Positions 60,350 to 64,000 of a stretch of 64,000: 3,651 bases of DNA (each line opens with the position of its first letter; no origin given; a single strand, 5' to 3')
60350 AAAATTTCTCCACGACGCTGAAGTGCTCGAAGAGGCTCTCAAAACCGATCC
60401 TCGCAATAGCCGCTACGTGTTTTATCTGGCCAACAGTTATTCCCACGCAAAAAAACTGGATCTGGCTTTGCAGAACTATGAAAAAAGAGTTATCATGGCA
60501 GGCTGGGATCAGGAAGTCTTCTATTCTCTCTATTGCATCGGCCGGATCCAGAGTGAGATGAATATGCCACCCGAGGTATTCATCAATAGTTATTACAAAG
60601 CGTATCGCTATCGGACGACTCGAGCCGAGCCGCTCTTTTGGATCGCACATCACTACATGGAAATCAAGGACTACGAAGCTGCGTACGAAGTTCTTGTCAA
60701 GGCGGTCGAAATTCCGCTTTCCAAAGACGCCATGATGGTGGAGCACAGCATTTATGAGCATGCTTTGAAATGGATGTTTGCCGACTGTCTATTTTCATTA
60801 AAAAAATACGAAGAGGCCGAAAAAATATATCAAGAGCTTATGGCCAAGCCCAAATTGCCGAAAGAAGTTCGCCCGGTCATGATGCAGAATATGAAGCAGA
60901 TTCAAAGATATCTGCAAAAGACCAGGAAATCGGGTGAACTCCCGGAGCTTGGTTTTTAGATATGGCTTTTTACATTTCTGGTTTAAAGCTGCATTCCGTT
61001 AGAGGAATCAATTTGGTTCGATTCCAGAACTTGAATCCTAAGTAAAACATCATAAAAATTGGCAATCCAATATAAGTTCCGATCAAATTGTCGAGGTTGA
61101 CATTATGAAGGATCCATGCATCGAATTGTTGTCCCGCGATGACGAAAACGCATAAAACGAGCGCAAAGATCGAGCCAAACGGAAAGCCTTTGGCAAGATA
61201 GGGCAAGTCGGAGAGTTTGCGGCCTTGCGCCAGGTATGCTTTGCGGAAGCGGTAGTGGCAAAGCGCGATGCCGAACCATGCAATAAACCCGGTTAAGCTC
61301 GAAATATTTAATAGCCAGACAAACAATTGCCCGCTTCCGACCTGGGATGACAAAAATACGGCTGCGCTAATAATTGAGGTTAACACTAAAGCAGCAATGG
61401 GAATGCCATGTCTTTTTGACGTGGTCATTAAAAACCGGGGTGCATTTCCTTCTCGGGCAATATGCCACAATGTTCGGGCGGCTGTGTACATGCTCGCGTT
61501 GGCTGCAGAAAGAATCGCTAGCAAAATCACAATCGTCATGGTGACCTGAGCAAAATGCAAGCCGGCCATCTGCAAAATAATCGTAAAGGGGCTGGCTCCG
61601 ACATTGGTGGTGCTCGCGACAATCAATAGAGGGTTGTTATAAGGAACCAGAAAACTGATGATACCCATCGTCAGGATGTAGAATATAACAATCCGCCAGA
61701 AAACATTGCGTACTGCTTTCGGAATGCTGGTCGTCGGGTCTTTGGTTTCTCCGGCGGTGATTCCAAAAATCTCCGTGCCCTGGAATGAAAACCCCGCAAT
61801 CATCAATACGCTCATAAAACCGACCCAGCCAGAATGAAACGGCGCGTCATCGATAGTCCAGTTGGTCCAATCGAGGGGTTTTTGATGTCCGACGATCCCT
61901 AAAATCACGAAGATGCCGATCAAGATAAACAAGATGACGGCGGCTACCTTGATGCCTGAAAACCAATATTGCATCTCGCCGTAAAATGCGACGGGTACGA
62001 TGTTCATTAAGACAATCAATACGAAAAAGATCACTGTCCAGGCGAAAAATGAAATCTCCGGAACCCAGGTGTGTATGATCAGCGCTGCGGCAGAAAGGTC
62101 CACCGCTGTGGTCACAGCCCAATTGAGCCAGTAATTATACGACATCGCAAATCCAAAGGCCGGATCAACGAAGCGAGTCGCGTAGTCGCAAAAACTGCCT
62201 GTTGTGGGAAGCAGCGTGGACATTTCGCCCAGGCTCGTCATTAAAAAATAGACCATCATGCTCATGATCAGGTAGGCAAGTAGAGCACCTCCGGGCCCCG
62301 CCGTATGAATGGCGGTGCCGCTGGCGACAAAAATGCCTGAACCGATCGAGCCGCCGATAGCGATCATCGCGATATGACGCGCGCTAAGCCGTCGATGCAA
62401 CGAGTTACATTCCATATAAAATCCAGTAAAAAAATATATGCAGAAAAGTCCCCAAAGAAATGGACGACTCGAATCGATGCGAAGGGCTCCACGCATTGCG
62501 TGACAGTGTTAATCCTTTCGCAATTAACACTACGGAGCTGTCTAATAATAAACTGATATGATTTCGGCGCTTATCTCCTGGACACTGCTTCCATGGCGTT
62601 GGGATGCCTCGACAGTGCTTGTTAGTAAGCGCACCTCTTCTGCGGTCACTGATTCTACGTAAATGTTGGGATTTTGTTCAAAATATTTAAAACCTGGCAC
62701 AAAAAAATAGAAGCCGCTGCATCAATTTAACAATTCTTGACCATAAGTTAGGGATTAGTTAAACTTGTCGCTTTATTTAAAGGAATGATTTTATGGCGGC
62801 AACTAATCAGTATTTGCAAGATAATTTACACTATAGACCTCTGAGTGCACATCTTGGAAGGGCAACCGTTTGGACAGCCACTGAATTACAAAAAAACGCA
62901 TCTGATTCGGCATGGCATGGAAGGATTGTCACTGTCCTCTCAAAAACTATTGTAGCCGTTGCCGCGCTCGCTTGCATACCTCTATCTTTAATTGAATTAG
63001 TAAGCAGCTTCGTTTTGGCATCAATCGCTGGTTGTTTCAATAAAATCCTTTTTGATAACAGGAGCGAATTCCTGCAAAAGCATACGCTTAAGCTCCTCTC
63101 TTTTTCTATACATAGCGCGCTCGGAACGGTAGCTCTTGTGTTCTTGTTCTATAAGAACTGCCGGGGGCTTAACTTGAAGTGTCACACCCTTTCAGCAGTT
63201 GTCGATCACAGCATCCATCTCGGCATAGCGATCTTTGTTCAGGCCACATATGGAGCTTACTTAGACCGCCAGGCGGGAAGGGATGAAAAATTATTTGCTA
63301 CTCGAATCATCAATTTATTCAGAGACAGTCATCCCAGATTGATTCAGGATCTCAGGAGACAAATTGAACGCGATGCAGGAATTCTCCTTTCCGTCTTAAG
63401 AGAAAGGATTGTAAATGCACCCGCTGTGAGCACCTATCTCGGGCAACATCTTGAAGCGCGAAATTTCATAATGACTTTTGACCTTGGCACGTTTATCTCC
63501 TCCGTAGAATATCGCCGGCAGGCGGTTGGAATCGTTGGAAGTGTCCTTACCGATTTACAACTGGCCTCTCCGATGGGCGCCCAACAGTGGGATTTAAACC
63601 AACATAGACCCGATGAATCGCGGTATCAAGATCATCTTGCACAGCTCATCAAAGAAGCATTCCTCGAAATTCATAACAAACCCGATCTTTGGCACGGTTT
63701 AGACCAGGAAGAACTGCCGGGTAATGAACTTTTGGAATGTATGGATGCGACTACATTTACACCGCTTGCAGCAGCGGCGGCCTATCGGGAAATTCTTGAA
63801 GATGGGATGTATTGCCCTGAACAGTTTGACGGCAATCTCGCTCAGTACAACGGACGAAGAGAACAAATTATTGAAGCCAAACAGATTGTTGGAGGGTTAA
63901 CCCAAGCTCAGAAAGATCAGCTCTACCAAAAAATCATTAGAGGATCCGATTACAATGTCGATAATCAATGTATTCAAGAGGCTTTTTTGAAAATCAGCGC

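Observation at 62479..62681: Lysine-riboswitch-like leader with its own promoter upstream of a LysP-like permease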

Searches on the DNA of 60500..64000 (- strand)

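Call 2: search_rna_families(source=window, start=60500, end=64000, threshold=evalue, max_evalue=10, show_alignments=3)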
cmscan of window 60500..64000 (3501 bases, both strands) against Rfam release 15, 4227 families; matches with E-value up to 10: 3.
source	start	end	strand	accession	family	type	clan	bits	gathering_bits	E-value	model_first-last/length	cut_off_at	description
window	62474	62647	-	RF00168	Lysine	Cis-reg; riboswitch;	-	52.1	30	5e-12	1-182/182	no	Lysine riboswitch aptamer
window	60992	61056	-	RF00270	SNORD61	Gene; snRNA; snoRNA; CD-box;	CL00067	20.9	43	9.9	1-72/72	no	Small nucleolar RNA SNORD61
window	61574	61636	+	RF01098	RF_site9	Cis-reg; frameshift_element;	-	19.4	70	4.1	1-50/50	no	Gag/pro ribosomal frameshift site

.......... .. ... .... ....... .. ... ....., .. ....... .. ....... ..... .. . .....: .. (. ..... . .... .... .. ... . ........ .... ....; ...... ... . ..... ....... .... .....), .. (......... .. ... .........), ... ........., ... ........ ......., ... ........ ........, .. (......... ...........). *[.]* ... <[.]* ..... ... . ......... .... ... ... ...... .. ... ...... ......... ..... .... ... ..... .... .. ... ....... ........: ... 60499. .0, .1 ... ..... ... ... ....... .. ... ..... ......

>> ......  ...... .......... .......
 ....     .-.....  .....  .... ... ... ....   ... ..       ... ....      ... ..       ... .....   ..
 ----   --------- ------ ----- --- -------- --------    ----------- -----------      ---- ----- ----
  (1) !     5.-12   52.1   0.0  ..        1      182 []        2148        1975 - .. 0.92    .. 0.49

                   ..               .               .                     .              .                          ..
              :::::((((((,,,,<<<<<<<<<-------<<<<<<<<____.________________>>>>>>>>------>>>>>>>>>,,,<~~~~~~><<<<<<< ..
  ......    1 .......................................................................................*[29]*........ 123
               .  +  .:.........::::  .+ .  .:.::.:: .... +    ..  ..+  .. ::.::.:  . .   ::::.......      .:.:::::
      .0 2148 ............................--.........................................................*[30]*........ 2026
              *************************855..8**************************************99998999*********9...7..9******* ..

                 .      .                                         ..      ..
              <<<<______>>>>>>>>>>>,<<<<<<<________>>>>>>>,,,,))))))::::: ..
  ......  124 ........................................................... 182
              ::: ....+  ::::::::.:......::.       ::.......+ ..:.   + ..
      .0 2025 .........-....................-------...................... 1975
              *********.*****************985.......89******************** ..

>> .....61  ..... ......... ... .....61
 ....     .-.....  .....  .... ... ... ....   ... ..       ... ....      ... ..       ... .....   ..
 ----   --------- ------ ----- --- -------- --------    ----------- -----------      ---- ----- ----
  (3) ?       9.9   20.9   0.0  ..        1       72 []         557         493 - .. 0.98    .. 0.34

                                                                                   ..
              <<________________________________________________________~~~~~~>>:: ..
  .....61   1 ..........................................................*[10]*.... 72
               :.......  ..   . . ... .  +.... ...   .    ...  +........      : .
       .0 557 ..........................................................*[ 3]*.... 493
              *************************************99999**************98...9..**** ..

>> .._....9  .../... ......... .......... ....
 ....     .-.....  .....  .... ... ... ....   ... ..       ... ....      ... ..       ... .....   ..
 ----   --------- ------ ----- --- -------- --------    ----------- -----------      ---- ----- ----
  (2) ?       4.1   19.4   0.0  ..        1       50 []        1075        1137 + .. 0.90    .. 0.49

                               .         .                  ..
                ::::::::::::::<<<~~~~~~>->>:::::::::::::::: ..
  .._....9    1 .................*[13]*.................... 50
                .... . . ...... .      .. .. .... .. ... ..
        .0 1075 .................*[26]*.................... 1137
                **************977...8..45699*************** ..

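Call 10: search_rna_families(sources=[L001, L002, L003, L004, L005, L006, L007, L008, L009, L010, L011, L012, L013, L014, L015, L016, L019, L020, L025, L026], threshold=gathering)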
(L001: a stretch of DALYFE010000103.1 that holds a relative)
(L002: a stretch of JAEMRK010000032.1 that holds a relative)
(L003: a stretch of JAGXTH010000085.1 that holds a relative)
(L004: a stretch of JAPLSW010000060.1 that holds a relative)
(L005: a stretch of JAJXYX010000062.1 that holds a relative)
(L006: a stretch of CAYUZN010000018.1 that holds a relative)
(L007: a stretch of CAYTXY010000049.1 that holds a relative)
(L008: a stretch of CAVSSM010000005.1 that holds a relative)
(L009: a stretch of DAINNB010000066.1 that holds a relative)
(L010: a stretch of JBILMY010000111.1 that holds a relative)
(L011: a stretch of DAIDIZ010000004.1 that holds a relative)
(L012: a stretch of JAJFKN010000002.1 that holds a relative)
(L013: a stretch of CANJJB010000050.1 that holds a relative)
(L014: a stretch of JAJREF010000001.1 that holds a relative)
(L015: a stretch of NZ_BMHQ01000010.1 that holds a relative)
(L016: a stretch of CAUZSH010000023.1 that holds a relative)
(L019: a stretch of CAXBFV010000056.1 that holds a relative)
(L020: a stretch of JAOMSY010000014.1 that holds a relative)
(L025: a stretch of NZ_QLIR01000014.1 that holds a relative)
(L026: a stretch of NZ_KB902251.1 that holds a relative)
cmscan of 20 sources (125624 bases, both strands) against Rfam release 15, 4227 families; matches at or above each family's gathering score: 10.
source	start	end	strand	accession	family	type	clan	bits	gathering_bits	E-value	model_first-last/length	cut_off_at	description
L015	2668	2855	+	RF00168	Lysine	Cis-reg; riboswitch;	-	126.6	30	3.2e-33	1-182/182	no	Lysine riboswitch aptamer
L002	1183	1352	+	RF00168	Lysine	Cis-reg; riboswitch;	-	89.5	30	6.8e-22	1-182/182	no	Lysine riboswitch aptamer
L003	2770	2939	+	RF00168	Lysine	Cis-reg; riboswitch;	-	81.3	30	2.1e-19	1-182/182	no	Lysine riboswitch aptamer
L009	2776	2949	+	RF00168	Lysine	Cis-reg; riboswitch;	-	73.1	30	7.1e-17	1-182/182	no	Lysine riboswitch aptamer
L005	2771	2943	+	RF00168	Lysine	Cis-reg; riboswitch;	-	72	30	1.5e-16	1-182/182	no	Lysine riboswitch aptamer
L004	2778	2951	+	RF00168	Lysine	Cis-reg; riboswitch;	-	58.7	30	1.7e-12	1-182/182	no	Lysine riboswitch aptamer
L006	3212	3286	+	RF00005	tRNA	Gene; tRNA;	CL00001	56.8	29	2.7e-09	1-71/71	no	tRNA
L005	4963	5044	-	RF00005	tRNA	Gene; tRNA;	CL00001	56.6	29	3e-09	1-71/71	no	tRNA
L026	4441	4527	-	RF00005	tRNA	Gene; tRNA;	CL00001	54.9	29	8.9e-09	1-71/71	no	tRNA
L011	2812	2909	-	RF00169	Bacteria_small_SRP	Gene;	CL00003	43.2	40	1.1e-05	1-97/97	no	Bacterial small signal recognition particle RNA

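Call 14: search_rna_families(sources=[L001, L006, L007, L008, L010, L011, L014, L012, L016], threshold=evalue, max_evalue=1)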
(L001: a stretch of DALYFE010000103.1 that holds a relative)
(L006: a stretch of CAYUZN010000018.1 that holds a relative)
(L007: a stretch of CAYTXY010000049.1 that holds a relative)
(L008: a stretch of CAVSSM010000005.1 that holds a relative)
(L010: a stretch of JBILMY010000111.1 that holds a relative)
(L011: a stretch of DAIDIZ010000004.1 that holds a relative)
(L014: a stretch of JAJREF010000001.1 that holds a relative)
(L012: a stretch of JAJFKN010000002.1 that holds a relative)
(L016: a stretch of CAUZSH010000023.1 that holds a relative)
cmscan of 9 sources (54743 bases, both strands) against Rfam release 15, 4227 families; matches with E-value up to 1: 9.
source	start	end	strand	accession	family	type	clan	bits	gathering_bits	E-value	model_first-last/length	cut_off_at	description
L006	3212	3286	+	RF00005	tRNA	Gene; tRNA;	CL00001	56.8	29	1.2e-09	1-71/71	no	tRNA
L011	4449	4554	-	RF04087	MIR5565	Gene; miRNA;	-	43.6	80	1.6e-06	1-109/109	no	MIR5565 microRNA precursor family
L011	2812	2909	-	RF00169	Bacteria_small_SRP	Gene;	CL00003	43.2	40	5e-06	1-97/97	no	Bacterial small signal recognition particle RNA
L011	4447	4551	+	RF04087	MIR5565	Gene; miRNA;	-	40.9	80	1e-05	1-109/109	no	MIR5565 microRNA precursor family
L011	4436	4557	+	RF04209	MIR7533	Gene; miRNA;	-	37.3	230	0.00065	1-242/249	3'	MIR7533 microRNA precursor family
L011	4431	4557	-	RF03926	MIR1435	Gene; miRNA;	-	36.6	94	0.08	12-186/186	5'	MIR1435 microRNA precursor family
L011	4459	4542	+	RF03480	mir-1284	Gene; miRNA;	-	33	80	0.024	1-92/92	no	mir-1284 microRNA precursor family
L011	4462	4542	-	RF04211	MIR5185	Gene; miRNA;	-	27.9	101.7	0.27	1-111/111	no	MIR5185 microRNA precursor family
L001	4528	4615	+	RF00804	mir-240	Gene; miRNA;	-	26.7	67.5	0.51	1-99/99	no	mir-240 microRNA precursor family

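Call 19: search_rna_families(sources=[L082, L083, L084, L085, L086, L087, L088, L089, L090, L091, L092, L093, L094, L095, L096, L097, L098, L099, L100, L081], threshold=gathering)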
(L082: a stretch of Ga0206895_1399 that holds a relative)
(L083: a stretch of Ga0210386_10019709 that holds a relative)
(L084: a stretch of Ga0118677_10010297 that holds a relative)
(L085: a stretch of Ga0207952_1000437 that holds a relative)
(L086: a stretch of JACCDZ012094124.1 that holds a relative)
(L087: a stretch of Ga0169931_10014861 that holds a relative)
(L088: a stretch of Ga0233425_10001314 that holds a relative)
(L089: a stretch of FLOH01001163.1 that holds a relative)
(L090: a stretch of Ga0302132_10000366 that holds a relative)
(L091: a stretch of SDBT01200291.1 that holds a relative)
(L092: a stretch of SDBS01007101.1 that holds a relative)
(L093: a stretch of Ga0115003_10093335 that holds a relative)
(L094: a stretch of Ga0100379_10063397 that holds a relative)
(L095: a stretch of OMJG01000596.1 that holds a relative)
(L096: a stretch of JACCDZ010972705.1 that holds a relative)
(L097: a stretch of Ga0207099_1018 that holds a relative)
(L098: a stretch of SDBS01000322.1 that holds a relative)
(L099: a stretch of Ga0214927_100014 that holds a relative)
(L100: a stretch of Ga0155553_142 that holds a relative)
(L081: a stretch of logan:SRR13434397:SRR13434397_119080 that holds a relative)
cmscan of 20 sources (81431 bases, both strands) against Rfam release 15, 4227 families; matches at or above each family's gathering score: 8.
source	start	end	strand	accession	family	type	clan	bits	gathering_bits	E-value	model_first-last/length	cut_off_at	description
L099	1213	1384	+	RF00168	Lysine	Cis-reg; riboswitch;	-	116.7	30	2.2e-30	1-182/182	no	Lysine riboswitch aptamer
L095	1162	1344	+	RF00168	Lysine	Cis-reg; riboswitch;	-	116.2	30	3.2e-30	1-182/182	no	Lysine riboswitch aptamer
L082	1268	1437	+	RF00168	Lysine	Cis-reg; riboswitch;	-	81.9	30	9.2e-20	1-182/182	no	Lysine riboswitch aptamer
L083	1268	1437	+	RF00168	Lysine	Cis-reg; riboswitch;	-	81.9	30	9.2e-20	1-182/182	no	Lysine riboswitch aptamer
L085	1270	1439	+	RF00168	Lysine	Cis-reg; riboswitch;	-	81.3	30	1.4e-19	1-182/182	no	Lysine riboswitch aptamer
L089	1266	1437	+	RF00168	Lysine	Cis-reg; riboswitch;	-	75.2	30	1e-17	1-182/182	no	Lysine riboswitch aptamer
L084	73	248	+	RF00168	Lysine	Cis-reg; riboswitch;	-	52.8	30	7.3e-11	1-182/182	no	Lysine riboswitch aptamer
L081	2769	2942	+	RF00168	Lysine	Cis-reg; riboswitch;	-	52.1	30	1.2e-10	1-182/182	no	Lysine riboswitch aptamer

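Call 48: build_rna_model(alignment_id=A2, structure=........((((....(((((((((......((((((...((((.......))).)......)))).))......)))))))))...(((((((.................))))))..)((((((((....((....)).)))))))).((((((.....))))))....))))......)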
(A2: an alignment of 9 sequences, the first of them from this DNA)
Model R1 built from alignment A2 (9 sequences, 181 columns); structure: as given.
model positions 171; base pairs 46; branch points 3; effective number of sequences 1.86; information 0.59 bits per position. Calibrated on 0.2 Mb of random sequence (short: E-values are rough).
structure used (alignment columns):
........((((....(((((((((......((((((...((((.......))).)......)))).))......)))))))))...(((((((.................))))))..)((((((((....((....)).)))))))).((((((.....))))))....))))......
